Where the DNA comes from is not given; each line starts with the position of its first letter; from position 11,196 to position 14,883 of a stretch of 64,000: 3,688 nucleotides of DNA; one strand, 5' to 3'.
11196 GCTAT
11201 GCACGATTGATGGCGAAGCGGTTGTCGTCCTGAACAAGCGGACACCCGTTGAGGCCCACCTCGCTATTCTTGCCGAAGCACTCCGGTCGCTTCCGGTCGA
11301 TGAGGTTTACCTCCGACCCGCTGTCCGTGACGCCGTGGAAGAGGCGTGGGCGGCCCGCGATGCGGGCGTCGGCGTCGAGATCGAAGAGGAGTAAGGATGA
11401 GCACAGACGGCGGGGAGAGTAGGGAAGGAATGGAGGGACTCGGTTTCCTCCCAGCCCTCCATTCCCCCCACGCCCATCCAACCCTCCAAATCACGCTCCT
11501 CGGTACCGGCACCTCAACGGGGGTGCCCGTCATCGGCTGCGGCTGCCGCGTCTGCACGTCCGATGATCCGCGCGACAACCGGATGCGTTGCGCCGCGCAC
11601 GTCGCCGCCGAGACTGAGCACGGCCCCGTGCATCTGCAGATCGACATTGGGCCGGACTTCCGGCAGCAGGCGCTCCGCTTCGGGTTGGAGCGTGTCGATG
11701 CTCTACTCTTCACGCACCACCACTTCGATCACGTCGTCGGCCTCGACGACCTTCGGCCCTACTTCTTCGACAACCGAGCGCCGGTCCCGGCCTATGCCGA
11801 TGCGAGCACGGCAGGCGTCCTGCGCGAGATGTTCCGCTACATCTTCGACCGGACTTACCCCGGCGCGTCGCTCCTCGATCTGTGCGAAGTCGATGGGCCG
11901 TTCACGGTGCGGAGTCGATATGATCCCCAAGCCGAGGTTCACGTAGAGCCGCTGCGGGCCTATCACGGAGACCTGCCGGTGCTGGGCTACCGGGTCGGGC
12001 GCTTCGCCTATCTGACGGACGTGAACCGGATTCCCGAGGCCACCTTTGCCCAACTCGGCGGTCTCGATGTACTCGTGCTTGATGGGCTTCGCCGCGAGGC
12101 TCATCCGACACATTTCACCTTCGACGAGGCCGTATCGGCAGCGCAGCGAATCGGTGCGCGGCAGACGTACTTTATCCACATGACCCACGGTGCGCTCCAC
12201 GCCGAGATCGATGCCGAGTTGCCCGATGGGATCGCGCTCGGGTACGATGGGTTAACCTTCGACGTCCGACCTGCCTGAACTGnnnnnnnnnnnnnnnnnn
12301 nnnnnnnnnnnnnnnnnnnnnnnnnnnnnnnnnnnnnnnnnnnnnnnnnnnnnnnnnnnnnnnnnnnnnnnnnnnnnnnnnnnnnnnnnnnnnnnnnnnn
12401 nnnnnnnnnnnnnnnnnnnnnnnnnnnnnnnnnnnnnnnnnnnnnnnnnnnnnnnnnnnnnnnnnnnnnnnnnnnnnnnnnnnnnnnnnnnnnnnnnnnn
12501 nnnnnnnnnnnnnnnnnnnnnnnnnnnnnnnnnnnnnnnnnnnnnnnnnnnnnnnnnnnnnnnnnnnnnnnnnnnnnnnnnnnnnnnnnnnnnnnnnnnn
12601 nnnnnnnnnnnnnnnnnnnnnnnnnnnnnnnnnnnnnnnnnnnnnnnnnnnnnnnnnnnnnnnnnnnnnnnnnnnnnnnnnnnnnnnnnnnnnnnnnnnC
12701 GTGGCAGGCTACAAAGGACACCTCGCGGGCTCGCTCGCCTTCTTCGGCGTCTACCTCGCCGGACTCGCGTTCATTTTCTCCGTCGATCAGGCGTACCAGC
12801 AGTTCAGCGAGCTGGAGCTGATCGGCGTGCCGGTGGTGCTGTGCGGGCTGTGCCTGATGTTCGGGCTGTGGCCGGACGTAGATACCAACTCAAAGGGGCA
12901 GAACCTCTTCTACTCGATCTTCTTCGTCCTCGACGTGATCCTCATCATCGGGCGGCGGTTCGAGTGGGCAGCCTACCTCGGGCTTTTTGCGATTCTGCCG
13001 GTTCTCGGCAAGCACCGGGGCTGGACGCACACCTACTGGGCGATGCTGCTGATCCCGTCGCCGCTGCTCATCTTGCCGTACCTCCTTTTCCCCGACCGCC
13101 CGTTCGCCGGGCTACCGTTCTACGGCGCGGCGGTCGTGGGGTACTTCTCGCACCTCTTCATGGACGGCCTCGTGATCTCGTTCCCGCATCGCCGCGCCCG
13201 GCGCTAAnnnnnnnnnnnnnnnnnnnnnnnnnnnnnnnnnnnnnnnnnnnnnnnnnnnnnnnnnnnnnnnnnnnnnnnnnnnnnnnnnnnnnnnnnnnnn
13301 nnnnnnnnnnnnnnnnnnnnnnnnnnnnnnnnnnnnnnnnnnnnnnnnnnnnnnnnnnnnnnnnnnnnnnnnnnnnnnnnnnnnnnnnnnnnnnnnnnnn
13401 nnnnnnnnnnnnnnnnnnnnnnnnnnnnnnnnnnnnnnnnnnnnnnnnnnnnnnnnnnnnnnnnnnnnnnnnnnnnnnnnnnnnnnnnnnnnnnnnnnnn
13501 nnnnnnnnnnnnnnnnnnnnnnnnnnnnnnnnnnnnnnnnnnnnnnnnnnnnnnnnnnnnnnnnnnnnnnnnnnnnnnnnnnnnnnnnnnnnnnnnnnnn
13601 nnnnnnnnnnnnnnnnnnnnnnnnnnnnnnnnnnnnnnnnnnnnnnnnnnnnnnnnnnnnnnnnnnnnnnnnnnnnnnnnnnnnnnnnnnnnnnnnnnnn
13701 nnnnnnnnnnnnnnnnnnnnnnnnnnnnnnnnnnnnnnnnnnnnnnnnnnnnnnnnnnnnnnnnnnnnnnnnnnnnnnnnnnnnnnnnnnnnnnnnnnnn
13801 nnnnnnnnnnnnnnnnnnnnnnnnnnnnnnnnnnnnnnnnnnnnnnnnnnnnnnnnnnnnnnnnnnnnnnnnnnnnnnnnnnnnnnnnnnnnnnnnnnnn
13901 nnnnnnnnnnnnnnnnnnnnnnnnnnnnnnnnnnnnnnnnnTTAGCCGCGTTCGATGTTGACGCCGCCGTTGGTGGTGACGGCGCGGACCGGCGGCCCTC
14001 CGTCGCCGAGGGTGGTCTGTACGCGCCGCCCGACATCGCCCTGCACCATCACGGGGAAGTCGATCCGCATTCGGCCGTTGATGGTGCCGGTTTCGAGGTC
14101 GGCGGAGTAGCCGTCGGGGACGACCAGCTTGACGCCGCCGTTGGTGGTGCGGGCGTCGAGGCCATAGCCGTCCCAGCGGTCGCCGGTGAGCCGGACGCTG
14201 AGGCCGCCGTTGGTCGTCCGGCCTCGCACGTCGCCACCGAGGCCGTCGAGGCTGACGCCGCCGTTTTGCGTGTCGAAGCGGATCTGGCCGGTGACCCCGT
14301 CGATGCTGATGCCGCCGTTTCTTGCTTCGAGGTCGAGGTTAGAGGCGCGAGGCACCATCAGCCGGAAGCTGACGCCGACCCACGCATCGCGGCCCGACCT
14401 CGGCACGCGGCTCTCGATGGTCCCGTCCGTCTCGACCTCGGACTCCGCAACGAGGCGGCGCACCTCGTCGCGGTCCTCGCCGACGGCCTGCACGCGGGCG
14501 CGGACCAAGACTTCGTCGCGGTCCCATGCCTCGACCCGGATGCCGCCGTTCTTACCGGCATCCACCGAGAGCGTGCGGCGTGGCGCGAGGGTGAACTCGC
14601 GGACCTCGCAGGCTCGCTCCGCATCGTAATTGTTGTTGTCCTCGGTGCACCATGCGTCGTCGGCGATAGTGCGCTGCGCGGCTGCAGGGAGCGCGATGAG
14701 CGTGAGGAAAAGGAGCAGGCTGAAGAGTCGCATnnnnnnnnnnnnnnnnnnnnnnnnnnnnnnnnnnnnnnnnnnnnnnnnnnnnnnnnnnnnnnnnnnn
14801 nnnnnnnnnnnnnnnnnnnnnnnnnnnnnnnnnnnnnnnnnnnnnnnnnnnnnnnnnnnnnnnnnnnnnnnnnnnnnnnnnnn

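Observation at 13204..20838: Mixed sigma54 operon linking a beta-lactamase-fold protein, an unknown repeat protein, a 90-aa protein, a MacB-type permease, a DUF4097 protein and the only ATPase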

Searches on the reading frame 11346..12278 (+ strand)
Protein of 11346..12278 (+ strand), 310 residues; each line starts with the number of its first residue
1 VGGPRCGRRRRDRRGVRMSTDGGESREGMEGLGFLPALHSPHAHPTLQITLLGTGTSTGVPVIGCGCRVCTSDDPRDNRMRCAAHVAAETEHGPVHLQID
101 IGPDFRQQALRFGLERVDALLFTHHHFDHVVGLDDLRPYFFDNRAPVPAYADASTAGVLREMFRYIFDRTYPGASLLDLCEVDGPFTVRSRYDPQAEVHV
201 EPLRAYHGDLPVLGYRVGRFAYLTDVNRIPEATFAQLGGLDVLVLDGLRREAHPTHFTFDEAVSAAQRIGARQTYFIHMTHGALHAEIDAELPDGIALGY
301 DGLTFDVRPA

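Call 11: search_protein_families(library=pfam, proteins=[window:11346-12278:+], max_evalue=0.001)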
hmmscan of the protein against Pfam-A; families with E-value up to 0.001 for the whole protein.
window:11346-12278:+ (310 aa): 2 families
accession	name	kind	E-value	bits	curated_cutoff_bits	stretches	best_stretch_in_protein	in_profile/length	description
PF12706.13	Lactamase_B_2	-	1.5e-36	126.3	27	1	99-279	5-200/200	Beta-lactamase superfamily domain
PF00753.33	Lactamase_B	-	2.5e-08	34.6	22.7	1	106-179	29-97/196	Metallo-beta-lactamase superfamily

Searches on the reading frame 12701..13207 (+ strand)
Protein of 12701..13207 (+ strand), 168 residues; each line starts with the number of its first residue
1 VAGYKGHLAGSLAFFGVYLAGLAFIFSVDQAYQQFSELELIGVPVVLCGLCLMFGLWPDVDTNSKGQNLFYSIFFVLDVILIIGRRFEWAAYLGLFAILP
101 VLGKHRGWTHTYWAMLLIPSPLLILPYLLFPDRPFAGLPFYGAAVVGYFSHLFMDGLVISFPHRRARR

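Call 4: search_protein_families(library=pfam, proteins=[window:12701-13207:+], max_evalue=0.01)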
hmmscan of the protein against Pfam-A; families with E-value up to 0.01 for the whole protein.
window:12701-13207:+ (168 aa): 2 families
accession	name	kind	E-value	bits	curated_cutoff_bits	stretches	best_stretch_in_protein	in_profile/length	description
PF04307.19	YdjM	-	2.6e-10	40.5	29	1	19-157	8-108/176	YdjM inner membrane protein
PF04178.18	Got1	-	0.0082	17.1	24.6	0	12-93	7-88/110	Got1/Sft2-like family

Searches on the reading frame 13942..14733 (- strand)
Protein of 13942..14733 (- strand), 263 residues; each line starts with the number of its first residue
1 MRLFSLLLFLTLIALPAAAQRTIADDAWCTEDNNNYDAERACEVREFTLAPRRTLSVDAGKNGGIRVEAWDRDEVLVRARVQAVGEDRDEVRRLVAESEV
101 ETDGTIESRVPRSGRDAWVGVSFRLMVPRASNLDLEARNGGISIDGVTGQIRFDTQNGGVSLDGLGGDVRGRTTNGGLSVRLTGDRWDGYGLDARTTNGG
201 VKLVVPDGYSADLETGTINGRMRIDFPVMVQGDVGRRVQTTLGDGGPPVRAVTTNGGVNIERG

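Call 4: search_protein_families(library=pfam, proteins=[window:13942-14733:-], max_evalue=0.01)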
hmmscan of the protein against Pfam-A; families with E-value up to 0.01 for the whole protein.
window:13942-14733:- (263 aa): 1 family
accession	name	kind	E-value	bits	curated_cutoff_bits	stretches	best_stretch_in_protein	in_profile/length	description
PF13349.12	DUF4097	-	3.2e-07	30.4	22.9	1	130-261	117-247/247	Toastrack DUF4097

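Call 8: search_protein_families(library=ncbifam, proteins=[window:13942-14733:-], max_evalue=0.01)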
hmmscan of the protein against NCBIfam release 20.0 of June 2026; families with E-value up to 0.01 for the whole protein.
window:13942-14733:- (263 aa): 2 families
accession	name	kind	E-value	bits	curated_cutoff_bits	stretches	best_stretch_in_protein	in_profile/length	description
NF049997.1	LiaG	equivalog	2.5e-06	26.9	285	1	129-260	157-286/286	LiaG family protein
NF038025.1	dapto_LiaX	exception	3.6e-05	22.7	350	0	130-222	374-469/512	daptomycin-sensing surface protein LiaX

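Call 54: search_solved_structures(query=window:13942-14733:-, max_evalue=1)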
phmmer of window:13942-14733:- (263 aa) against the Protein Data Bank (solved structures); distinct sequences matched with E-value up to 1: 0.

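Call 70: search_protein_families(library=padloc, proteins=[window:13942-14733:-], max_evalue=0.001)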
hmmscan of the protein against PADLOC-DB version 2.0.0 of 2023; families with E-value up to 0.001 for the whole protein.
window:13942-14733:- (263 aa): 0 families

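Call 91: find_homologous_proteins(query=window:13942-14733:-, max_evalue=0.00001)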
Query window:13942-14733:- (263 aa): 4867 proteins with E <= 0.00001 among 7979 candidates; the best 120 are listed.
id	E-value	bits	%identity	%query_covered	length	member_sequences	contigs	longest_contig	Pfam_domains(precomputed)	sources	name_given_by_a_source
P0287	7.6e-167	571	100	100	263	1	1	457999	PF13349.13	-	-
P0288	2.4e-151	520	90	100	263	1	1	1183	PF13349.13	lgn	-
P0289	9.4e-133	460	82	100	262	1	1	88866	PF13349.13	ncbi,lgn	ncbi:MAG: hypothetical protein AAGI91_04240 [Bacteroidota bacterium]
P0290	1.1e-115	404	75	95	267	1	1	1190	PF13349.13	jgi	jgi:hypothetical protein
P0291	4.1e-113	395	72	93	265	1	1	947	PF13349.13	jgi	jgi:hypothetical protein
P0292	6.0e-113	395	73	94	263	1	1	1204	PF13349.13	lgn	-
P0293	3.3e-112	392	72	93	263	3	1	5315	PF13349.13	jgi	jgi:DUF4097 and DUF4098 domain-containing protein YvlB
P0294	3.8e-111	389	69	100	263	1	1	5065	-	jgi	jgi:DUF4097 and DUF4098 domain-containing protein YvlB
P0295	7.0e-109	381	71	95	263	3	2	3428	-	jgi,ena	jgi:hypothetical protein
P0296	1.1e-106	374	69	94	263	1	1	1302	-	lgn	-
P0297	1.1e-101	358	65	100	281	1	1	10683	PF13349.13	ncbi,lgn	-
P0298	4.0e-101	356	66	93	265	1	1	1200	PF13349.13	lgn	-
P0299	1.3e-97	344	61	100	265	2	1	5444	-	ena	-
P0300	1.5e-95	338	59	100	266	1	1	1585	PF13349.13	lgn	-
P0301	1.9e-95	337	62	100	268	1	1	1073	-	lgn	-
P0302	2.9e-94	333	60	100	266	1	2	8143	PF13349.13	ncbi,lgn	-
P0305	2.1e-91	324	60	94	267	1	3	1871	PF13349.13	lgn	-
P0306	7.1e-91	322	61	92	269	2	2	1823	PF13349.13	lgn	-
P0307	1.1e-90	322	58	92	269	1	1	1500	PF13349.13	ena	-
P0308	1.3e-89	318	60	94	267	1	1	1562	PF13349.13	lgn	-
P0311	3.6e-88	313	60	94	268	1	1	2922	PF13349.13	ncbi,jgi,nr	ncbi:MAG: DUF4097 family beta strand repeat protein [Bacteroidetes bacterium]|jgi:hypothetical prote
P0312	4.1e-87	310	60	92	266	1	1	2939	PF13349.13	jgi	jgi:hypothetical protein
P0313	1.7e-86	308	57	100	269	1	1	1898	PF13349.13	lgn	-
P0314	3.0e-85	304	57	95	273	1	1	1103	PF13349.13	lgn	-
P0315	1.8e-84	301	57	93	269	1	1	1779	PF13349.13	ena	-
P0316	3.0e-84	301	55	99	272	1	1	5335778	PF13349.13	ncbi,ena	-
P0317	6.7e-84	299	54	100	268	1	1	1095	PF13349.13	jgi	jgi:DUF4097 and DUF4098 domain-containing protein YvlB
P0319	8.4e-84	299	53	100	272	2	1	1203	PF13349.13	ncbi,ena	-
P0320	1.1e-83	299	55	98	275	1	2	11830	PF13349.13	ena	-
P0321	1.2e-83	299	54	100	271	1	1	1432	PF13349.13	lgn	-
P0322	2.8e-83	297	56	99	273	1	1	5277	PF13349.13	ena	-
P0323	3.0e-83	297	55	96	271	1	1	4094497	PF13349.13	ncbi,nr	ncbi:MAG: DUF4097 family beta strand repeat protein [Gemmatimonadota bacterium]|nr:MAG: DUF4097 fami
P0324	3.8e-83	297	58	95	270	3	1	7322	PF13349.13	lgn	-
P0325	8.3e-83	296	56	99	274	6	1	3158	PF13349.13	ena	-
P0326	1.1e-82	295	56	98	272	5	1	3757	PF13349.13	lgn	-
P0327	5.5e-82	293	54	97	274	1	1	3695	PF13349.13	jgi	jgi:hypothetical protein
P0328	6.7e-82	293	53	99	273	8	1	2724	PF13349.13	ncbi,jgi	jgi:DUF4097 and DUF4098 domain-containing protein YvlB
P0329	7.0e-82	293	58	97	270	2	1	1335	PF13349.13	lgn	-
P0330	7.6e-82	293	57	95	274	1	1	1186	PF13349.13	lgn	-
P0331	1.1e-81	292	55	99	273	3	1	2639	PF13349.13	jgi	jgi:DUF4097 and DUF4098 domain-containing protein YvlB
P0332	3.4e-81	291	55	99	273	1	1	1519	PF13349.13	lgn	-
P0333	3.8e-81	290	55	99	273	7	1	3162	PF13349.13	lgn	-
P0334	4.0e-81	290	61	89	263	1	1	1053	PF13349.13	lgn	-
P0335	1.0e-80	289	55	94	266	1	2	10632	PF13349.13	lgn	-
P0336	1.2e-80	289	53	95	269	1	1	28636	PF13349.13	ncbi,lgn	ncbi:MAG: DUF4097 domain-containing protein [Rhodothermales bacterium]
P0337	1.7e-80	288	53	100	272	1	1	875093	PF13349.13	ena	-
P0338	1.8e-80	288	53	99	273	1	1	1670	PF13349.13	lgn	-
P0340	2.7e-80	288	58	94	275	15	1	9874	PF13349.13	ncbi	-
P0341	4.2e-80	287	53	100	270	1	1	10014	PF13349.13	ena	-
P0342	4.8e-80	287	54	95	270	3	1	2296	PF13349.13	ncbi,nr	ncbi:MAG TPA: DUF4097 family beta strand repeat-containing protein [Rhodothermales bacterium]|nr:DUF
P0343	4.8e-80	287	52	98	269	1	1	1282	PF13349.13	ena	-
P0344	6.9e-80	286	56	99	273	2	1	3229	PF13349.13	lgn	-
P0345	1.0e-79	286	54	95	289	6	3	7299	PF13349.13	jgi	jgi:hypothetical protein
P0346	1.1e-79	286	53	98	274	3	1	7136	PF13349.13,PF24016.2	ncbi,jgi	jgi:hypothetical protein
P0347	1.3e-79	285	55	100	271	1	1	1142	PF13349.13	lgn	-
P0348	1.6e-79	285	55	97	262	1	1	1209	PF13349.13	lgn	-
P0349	1.6e-79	285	54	99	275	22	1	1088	PF13349.13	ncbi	-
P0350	1.7e-79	285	59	90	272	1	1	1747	PF13349.13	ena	-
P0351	1.8e-79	285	57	100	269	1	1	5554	PF13349.13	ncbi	-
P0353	2.1e-79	285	56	93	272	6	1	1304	PF13349.13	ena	-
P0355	2.5e-79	284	55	91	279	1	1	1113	PF13349.13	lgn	-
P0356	2.9e-79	284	61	85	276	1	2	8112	PF13349.13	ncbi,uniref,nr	ncbi:MAG: DUF4097 domain-containing protein [Gemmatimonadetes bacterium]|uniref:DUF4097 domain-conta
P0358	3.9e-79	284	53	99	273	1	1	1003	PF13349.13,PF24016.2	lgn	-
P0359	4.4e-79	284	55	91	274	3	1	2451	PF13349.13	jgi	jgi:hypothetical protein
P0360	5.0e-79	283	54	97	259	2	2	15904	PF13349.13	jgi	jgi:hypothetical protein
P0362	7.2e-79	283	56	97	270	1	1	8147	PF13349.13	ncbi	ncbi:DUF4097 domain-containing protein [Gemmatimonadota bacterium]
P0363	9.7e-79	282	52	99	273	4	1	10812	PF13349.13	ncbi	-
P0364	1.0e-78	282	57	91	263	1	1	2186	PF13349.13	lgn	-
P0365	1.0e-78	282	58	84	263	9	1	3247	PF13349.13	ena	-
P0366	1.1e-78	282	52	100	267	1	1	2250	PF13349.13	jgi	jgi:hypothetical protein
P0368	1.3e-78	282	54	92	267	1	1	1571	PF13349.13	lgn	-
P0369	1.4e-78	282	53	99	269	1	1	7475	PF13349.13,PF24016.2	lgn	-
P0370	1.7e-78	282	52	100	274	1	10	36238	PF13349.13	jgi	jgi:hypothetical protein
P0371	2.9e-78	281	57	98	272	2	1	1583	PF13349.13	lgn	-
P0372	3.4e-78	281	54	99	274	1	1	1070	PF13349.13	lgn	-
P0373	4.6e-78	280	55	95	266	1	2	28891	PF13349.13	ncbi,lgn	ncbi:MAG: DUF4097 family beta strand repeat-containing protein [Longimicrobiales bacterium]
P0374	4.6e-78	280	52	99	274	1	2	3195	PF13349.13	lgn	-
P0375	5.1e-78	280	51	99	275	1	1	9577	PF13349.13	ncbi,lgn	ncbi:MAG: DUF4097 domain-containing protein [Rhodothermales bacterium]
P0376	5.1e-78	280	54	98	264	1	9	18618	PF13349.13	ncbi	-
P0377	5.1e-78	280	52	100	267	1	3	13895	PF13349.13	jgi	jgi:DUF4097 and DUF4098 domain-containing protein YvlB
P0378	6.5e-78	280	55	98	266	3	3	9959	PF13349.13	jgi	jgi:hypothetical protein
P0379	7.4e-78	280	53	100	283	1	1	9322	PF13349.13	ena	-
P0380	9.9e-78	279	56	94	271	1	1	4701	PF13349.13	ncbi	-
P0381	1.2e-77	279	59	90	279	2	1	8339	PF13349.13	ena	-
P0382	1.4e-77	279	51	98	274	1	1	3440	PF13349.13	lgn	-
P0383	1.5e-77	279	57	89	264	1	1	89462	PF13349.13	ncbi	-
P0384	1.6e-77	278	56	99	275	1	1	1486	PF13349.13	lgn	-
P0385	1.6e-77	278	52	98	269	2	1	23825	PF13349.13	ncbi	ncbi:MAG: hypothetical protein P8099_14480 [Gemmatimonadota bacterium]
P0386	1.9e-77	278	53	92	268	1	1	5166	PF13349.13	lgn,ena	-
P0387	1.9e-77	278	54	100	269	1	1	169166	PF13349.13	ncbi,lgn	ncbi:MAG: DUF4097 family beta strand repeat-containing protein [Rhodothermales bacterium]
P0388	2.0e-77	278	55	100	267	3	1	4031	PF13349.13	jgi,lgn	jgi:hypothetical protein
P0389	2.1e-77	278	55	90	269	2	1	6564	PF13349.13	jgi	jgi:hypothetical protein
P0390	2.9e-77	278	55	91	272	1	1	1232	PF13349.13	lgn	-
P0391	3.3e-77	277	57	85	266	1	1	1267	PF13349.13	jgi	-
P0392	5.0e-77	277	50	97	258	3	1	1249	PF13349.13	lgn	-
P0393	5.1e-77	277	54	92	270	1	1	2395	PF13349.13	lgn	-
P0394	5.2e-77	277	54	94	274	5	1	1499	PF13349.13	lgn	-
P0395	5.5e-77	277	54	97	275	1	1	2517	PF13349.13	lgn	-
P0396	5.6e-77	277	50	98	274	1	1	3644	PF13349.13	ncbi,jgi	jgi:hypothetical protein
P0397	6.1e-77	277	54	92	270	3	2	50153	PF13349.13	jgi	-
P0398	7.1e-77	276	56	94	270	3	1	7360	PF13349.13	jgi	-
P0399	7.8e-77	276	57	95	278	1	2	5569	PF13349.13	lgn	-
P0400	8.4e-77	276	57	91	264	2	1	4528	PF13349.13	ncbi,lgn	-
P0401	8.4e-77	276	51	100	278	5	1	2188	PF13349.13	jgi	jgi:hypothetical protein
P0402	8.5e-77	276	56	92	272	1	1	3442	PF13349.13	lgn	-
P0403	9.4e-77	276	53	99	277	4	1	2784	PF13349.13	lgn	-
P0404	1.0e-76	276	53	87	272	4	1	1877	PF13349.13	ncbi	ncbi:MAG: DUF4097 family beta strand repeat-containing protein [Rhodothermales bacterium]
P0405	1.1e-76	276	55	98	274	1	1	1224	PF13349.13,PF24016.2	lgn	-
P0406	1.5e-76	275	53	98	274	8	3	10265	PF13349.13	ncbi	-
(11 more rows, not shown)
